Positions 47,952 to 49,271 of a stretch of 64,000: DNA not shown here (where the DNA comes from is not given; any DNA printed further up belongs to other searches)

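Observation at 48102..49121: GDP-mannose 3,5-epimerase homolog with a polybasic C-terminal tail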

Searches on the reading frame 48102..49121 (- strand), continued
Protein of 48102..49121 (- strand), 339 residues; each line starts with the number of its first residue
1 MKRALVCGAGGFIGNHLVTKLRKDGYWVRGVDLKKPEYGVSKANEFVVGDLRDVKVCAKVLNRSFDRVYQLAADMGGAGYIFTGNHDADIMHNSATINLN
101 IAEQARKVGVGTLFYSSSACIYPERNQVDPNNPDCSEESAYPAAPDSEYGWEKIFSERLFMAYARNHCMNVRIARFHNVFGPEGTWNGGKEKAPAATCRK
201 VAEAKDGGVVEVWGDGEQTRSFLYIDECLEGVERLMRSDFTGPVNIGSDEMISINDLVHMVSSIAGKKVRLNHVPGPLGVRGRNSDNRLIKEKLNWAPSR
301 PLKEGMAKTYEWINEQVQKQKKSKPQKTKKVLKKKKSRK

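Call 20: find_encoding_contigs(protein=P0006, flank=6000, max_places=2)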
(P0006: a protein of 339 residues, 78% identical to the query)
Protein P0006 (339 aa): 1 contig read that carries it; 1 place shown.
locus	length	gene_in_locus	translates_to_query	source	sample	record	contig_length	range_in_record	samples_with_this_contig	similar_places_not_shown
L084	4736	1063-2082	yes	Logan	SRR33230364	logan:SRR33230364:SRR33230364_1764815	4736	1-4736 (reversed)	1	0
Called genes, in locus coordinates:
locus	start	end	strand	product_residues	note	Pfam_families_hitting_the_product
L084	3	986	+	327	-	?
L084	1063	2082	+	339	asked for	PF01073:3Beta_HSD, PF01370:Epimerase, PF16363:GDP_Man_Dehyd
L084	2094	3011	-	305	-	-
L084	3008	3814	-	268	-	PF13649:Methyltransf_25 (weak), PF08241:Methyltransf_11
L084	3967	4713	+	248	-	PF05050:Methyltransf_21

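Call 35: predict_structure(alignment_id=A1)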
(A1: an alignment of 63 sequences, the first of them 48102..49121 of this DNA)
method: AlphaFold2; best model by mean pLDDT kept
length: 339 residues; sequences in the alignment: 63
mean_pLDDT: 85.1   pTM: 0.84
mean pLDDT of the five models: 85.1, 84.8, 83.4, 83.3, 82.6
residues with pLDDT >= 90: 192; 70-90: 97; 50-70: 30; < 50: 20
segments of 3 or more residues with pLDDT < 50: 74-81, 328-339
pLDDT, mean of each block of 10 residues (from residue 1): 94 92 98 86 95 96 97 50 65 84 95 85 77 81 60 77 92 89 74 87 95 89 94 96 91 95 97 83 86 95 97 93 61 43
secondary structure, 60 per line:
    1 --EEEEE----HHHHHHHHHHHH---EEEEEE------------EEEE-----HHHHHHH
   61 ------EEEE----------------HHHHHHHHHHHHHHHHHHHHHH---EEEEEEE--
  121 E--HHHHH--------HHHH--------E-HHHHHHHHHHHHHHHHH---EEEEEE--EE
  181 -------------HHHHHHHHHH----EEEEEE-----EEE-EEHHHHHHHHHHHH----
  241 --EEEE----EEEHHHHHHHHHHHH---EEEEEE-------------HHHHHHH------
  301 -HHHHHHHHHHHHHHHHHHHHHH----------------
elements in order: E3-7 H12-23 E27-32 E45-48 H54-60 E67-70 H87-108 E112-118 H124-128 H137-140 H151-167 E171-176 H194-203 E208-213 E219-221 H225-236 E243-246 E251-253 H254-265 E269-274 H288-294 H302-323
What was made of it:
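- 48105..48161 (-): Polybasic C-terminal tail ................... (residues 321-339). The AF2 model shows coil from residue 324 and pLDDT below 50 for residues 328-339 (call 35).
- On Polybasic electrostatic membrane-targeting tail: Coil with pLDDT below 50 (call 35).
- The tail is predicted disordered (call 35). It is predicted disordered (call 35).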

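Call 39: fold_search(model_id=the predicted structure, library=pdb)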
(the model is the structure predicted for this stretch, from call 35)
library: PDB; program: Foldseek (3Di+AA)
matches with E <= 10: 1971; with E <= 0.001: 1469
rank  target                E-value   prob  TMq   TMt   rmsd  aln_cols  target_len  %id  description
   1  8sg0_B                5.6e-36  1.00  0.84  0.79   3.2       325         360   48  Crystal Structure of GDP-manose 3,5 epimerase de Myrciaria dubia in complex with substrate, product and NAD (released 2024-03-13)
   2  8sg0_A                7.9e-36  1.00  0.84  0.80   3.0       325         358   49  Crystal Structure of GDP-manose 3,5 epimerase de Myrciaria dubia in complex with substrate, product and NAD (released 2024-03-13)
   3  2c54_A                2.5e-35  1.00  0.84  0.79   3.2       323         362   49  gdp-mannose-3', 5' -epimerase (arabidopsis thaliana),k178r, with gdp-beta-l-gulose and gdp-4-keto-beta-l-gulose bound  (released 2005-11-14)
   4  2c5a_A                3.2e-35  1.00  0.84  0.79   3.3       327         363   49  GDP-mannose-3', 5' -epimerase (Arabidopsis thaliana),Y174F, with GDP-beta-L-galactose bound in the active site (released 2005-11-14)
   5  2c5a_B                6.1e-35  1.00  0.83  0.79   3.3       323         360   49  GDP-mannose-3', 5' -epimerase (Arabidopsis thaliana),Y174F, with GDP-beta-L-galactose bound in the active site (released 2005-11-14)
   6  2c5e_A                1.4e-34  1.00  0.84  0.79   3.1       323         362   50  gdp-mannose-3', 5' -epimerase (arabidopsis thaliana), k217a, with gdp-alpha-d-mannose bound in the active site. (released 2005-11-14)
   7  2c59_A                1.4e-34  1.00  0.84  0.79   3.3       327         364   50  gdp-mannose-3', 5' -epimerase (arabidopsis thaliana), with gdp-alpha-d-mannose and gdp-beta-l-galactose bound in the a (released 2005-11-14)
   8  2c5e_B                1.8e-34  1.00  0.83  0.79   3.3       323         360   49  gdp-mannose-3', 5' -epimerase (arabidopsis thaliana), k217a, with gdp-alpha-d-mannose bound in the active site. (released 2005-11-14)
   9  2c54_B                1.8e-34  1.00  0.83  0.79   3.2       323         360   50  gdp-mannose-3', 5' -epimerase (arabidopsis thaliana),k178r, with gdp-beta-l-gulose and gdp-4-keto-beta-l-gulose bound  (released 2005-11-14)
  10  8skb_B                2.0e-34  1.00  0.82  0.85   2.9       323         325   47  Crystal Structure of GDP-mannose 3,5 epimerase de Myrciaria dubia in complex with NAD (released 2024-03-13)
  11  2c59_B                3.7e-34  1.00  0.83  0.78   3.1       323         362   50  gdp-mannose-3', 5' -epimerase (arabidopsis thaliana), with gdp-alpha-d-mannose and gdp-beta-l-galactose bound in the a (released 2005-11-14)
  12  8skb_A                1.2e-33  1.00  0.82  0.86   2.5       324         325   47  Crystal Structure of GDP-mannose 3,5 epimerase de Myrciaria dubia in complex with NAD (released 2024-03-13)
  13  8skb_D                1.4e-33  1.00  0.83  0.86   2.6       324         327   48  Crystal Structure of GDP-mannose 3,5 epimerase de Myrciaria dubia in complex with NAD (released 2024-03-13)
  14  8skb_C                8.4e-32  1.00  0.80  0.85   2.6       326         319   45  Crystal Structure of GDP-mannose 3,5 epimerase de Myrciaria dubia in complex with NAD (released 2024-03-13)
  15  4gll_B                5.5e-24  1.00  0.72  0.79   4.2       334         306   24  Crystal structure of human UDP-xylose synthase. (released 2012-09-05)
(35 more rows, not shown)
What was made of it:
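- The AF2 model has pLDDT 85, and the 14 top PDB fold matches are all GMEs (calls 35, 39). Fold ranking agrees (call 39).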

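Call 45: find_encoding_contigs(protein=P0005, flank=6000, max_places=1)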
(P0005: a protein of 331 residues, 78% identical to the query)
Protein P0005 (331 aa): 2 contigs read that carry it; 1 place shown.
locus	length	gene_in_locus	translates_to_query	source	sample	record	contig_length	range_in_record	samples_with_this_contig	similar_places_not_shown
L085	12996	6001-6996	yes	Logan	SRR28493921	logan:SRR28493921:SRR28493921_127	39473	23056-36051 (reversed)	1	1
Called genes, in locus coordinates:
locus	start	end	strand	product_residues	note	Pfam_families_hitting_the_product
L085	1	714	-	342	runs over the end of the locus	PF01565:FAD_binding_4, PF02873:MurB_C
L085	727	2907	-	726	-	PF04932:Wzy_C, PF13428:TPR_14 (faint), PF23914:TPR_CcmH_CycH (faint), PF14559:TPR_19 (faint), PF00515:TPR_1 (faint), PF07719:TPR_2 (faint), PF21033:RMD1-3 (faint)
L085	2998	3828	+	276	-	PF01061:ABC2_membrane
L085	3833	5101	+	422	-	PF00005:ABC_tran, PF14524:Wzt_C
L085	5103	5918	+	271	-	PF01531:Glyco_transf_11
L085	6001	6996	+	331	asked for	PF01073:3Beta_HSD, PF01370:Epimerase, PF07993:NAD_binding_4 (faint), PF16363:GDP_Man_Dehyd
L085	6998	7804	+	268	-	PF23441:SDR (weak), PF00106:adh_short, PF08659:KR, PF13561:adh_short_C2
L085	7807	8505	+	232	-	PF05050:Methyltransf_21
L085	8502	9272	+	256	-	PF08241:Methyltransf_11 (weak), PF03269:DUF268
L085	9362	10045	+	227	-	-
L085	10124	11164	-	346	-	PF02779:Transket_pyr, PF02780:Transketolase_C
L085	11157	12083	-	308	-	PF00676:E1_dh, PF13292:DXP_synthase_N (weak)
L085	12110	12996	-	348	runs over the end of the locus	PF08240:ADH_N, PF00107:ADH_zinc_N, PF13602:ADH_zinc_N_2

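Call 46: find_encoding_contigs(protein=P0020, flank=6000, max_places=1)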
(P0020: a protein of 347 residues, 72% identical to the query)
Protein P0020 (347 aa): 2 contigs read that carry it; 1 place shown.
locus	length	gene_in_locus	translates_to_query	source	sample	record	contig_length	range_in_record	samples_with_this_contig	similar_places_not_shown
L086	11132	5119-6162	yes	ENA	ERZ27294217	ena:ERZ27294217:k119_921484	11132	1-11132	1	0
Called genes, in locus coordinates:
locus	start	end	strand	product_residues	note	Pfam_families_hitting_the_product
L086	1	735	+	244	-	?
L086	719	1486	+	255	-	PF05050:Methyltransf_21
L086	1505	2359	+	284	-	PF01531:Glyco_transf_11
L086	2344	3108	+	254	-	PF05050:Methyltransf_21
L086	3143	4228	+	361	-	PF00852:Glyco_transf_10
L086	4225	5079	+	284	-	PF01370:Epimerase, PF16363:GDP_Man_Dehyd (faint)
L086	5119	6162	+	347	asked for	PF01073:3Beta_HSD, PF01370:Epimerase, PF16363:GDP_Man_Dehyd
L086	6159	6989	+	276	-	PF01596:Methyltransf_3 (faint), PF13578:Methyltransf_24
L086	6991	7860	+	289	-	-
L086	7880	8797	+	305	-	PF13489:Methyltransf_23, PF07021:MetW, PF13847:Methyltransf_31, PF08241:Methyltransf_11, PF08242:Methyltransf_12, PF13649:Methyltransf_25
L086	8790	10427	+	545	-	PF00535:Glycos_transf_2, PF10111:Glyco_tranf_2_2, PF13641:Glyco_tranf_2_3, PF03269:DUF268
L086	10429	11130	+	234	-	?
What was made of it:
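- GT11 or GT10 genes flank GME in L085 and L086 (calls 45, 46).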

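Call 47: find_encoding_contigs(protein=P0027, flank=6000, max_places=1)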
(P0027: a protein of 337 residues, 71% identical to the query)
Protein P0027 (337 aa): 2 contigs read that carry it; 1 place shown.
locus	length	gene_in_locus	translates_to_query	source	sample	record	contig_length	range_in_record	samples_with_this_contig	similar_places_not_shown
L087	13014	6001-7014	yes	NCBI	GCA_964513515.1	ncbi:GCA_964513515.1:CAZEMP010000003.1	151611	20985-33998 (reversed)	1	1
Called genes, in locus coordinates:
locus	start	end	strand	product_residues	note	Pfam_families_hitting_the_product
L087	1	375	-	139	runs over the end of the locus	-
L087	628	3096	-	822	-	PF07517:SecA_DEAD, PF01043:SecA_PP_bind, PF21090:P-loop_SecA, PF07516:SecA_SW, PF02810:SEC-C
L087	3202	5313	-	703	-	PF04932:Wzy_C, PF23914:TPR_CcmH_CycH (faint), PF13181:TPR_8 (faint), PF21033:RMD1-3 (weak)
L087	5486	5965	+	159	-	PF00293:NUDIX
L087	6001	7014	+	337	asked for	PF01073:3Beta_HSD, PF01370:Epimerase, PF16363:GDP_Man_Dehyd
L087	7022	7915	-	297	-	PF02779:Transket_pyr, PF02780:Transketolase_C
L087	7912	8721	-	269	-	PF00456:Transketolase_N, PF00676:E1_dh (weak), PF13292:DXP_synthase_N (weak)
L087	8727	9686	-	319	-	PF01370:Epimerase, PF16363:GDP_Man_Dehyd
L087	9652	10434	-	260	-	PF00483:NTP_transferase, PF12804:NTP_transf_3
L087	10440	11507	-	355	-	PF01073:3Beta_HSD (weak), PF01370:Epimerase, PF02719:Polysacc_synt_2, PF04321:RmlD_sub_bind, PF16363:GDP_Man_Dehyd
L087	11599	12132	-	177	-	-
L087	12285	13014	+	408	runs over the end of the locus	PF01041:DegT_DnrJ_EryC1, PF01212:Beta_elim_lyase (weak), PF00155:Aminotran_1_2, PF01053:Cys_Met_Meta_PP (weak)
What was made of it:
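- Tail-bearing GMEs in L085-L087 lack the membrane GT2-MT neighbour, so the tail is not tied to that partner (calls 45-47).
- Tried and rejected: Idea that the tail tethers GME specifically to the adjacent membrane GT2-MT enzyme: not supported, because tail-bearing GMEs in L085, L086 and L087 lack that neighbour (calls 45-47).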

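Call 64: search_protein_representatives(protein=window:48102-49121:-)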
Query: 339 residues. Proteins with E-value up to 0.001 (for the whole library): 41880; up to 1e-10: 12258; up to 1e-30: 1022. The best 150 are listed.
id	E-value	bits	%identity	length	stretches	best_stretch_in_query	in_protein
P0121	7.1e-134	462.8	61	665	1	1-321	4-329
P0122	1.8e-132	458.2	63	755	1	2-315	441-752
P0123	1.1e-128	445.8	62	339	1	1-321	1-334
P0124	4.0e-121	420.9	60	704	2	3-238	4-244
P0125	9.8e-119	413.0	59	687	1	2-320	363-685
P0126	6.1e-118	410.4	55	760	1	2-319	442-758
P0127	1.9e-115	402.3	55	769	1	2-321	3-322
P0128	8.3e-114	396.8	57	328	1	2-320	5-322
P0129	5.8e-113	394.1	59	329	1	3-320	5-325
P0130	9.4e-113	393.4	55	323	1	1-317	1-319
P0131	3.4e-112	391.5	73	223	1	1-223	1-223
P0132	3.5e-112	391.5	56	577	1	3-318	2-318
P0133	4.1e-110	384.7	51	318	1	3-319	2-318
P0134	5.4e-107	374.4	54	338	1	3-319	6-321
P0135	8.0e-107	373.9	53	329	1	2-321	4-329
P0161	1.9e-92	326.6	50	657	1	3-317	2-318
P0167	1.2e-91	324.0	50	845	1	3-323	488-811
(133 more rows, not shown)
